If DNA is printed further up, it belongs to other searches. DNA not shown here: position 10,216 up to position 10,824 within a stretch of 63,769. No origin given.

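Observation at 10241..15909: Three four-helix-bundle (23S-IVS / Avd-family) genes inserted as inverted-repeat-bracketed cassettes into intergenic spacers of the operon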

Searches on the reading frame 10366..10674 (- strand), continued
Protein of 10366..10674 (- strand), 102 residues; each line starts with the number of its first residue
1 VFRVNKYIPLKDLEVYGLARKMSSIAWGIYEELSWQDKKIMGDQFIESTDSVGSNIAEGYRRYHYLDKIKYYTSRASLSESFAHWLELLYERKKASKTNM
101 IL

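Call 68: find_encoding_contigs(protein=P0126, flank=2500, max_places=10)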
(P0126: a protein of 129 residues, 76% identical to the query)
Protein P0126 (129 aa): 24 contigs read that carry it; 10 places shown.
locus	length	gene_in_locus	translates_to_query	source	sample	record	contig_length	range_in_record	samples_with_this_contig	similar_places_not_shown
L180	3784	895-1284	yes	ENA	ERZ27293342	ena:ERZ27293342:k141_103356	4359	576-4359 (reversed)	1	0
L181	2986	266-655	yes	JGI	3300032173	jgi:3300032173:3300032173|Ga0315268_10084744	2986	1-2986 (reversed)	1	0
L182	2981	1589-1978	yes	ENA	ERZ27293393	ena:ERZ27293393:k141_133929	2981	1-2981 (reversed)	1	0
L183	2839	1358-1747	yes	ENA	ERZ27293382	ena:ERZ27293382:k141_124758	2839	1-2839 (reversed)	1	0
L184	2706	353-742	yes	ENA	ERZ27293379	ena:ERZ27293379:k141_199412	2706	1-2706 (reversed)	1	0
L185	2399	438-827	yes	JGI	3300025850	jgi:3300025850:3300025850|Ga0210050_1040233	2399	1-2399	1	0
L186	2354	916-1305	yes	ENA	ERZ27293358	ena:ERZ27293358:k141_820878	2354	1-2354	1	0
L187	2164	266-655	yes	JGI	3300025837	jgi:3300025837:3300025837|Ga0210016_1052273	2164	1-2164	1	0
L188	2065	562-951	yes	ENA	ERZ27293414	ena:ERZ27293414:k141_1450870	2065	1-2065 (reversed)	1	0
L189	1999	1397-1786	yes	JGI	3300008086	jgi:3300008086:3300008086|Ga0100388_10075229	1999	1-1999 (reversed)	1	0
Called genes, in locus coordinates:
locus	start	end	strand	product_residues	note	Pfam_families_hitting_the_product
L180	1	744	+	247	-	?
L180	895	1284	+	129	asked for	PF05635:23S_rRNA_IVP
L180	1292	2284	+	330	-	-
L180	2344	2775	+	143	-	-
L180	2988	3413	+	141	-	PF01909:NTP_transf_2, PF18765:Polbeta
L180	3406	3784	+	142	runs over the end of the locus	PF01934:HepT-like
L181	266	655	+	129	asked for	PF05635:23S_rRNA_IVP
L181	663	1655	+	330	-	-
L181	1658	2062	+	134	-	-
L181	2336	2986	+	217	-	?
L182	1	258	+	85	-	?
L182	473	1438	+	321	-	-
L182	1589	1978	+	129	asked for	PF05635:23S_rRNA_IVP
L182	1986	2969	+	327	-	PF07963:N_methyl (weak)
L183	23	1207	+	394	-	-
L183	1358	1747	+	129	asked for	PF05635:23S_rRNA_IVP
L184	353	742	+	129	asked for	PF05635:23S_rRNA_IVP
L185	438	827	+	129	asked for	PF05635:23S_rRNA_IVP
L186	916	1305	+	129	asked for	PF05635:23S_rRNA_IVP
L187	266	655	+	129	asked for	PF05635:23S_rRNA_IVP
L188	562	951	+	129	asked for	PF05635:23S_rRNA_IVP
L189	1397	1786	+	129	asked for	PF05635:23S_rRNA_IVP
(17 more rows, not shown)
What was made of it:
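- Tried and rejected: An exact protein seen on at least 24 contigs (P0126) always lies in the same context (call 68).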

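Call 72: search_protein_families(library=pfam, proteins=[P0122], max_evalue=10)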
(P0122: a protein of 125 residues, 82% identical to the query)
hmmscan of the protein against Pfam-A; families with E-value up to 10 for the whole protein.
P0122 (125 aa): 1 family
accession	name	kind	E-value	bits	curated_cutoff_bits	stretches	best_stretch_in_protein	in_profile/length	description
PF05635.17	23S_rRNA_IVP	-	1.1e-20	74.2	33.8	1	8-113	1-105/106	23S rRNA-intervening sequence protein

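Call 73: search_protein_families(library=padloc, proteins=[P0122], max_evalue=0.1)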
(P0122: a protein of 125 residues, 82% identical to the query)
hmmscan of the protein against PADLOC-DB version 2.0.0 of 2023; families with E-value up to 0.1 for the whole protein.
P0122 (125 aa): 0 families
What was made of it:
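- Tried and rejected: PADLOC gave no hit (call 73).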

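Call 114: search_dna_similar(query=P0122, collection=phages, mode=protein, max_evalue=0.000001, max_rows=15)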
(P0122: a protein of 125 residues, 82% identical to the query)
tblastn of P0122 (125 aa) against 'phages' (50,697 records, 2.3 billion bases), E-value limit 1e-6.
No match.

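Call 115: search_dna_similar(query=P0122, collection=plasmids, mode=protein, max_evalue=1e-10, max_rows=25)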
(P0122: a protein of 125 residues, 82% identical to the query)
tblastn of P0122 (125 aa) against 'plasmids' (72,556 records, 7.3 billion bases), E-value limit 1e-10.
No match.
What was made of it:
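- Tried and rejected: None were found (calls 114, 115).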
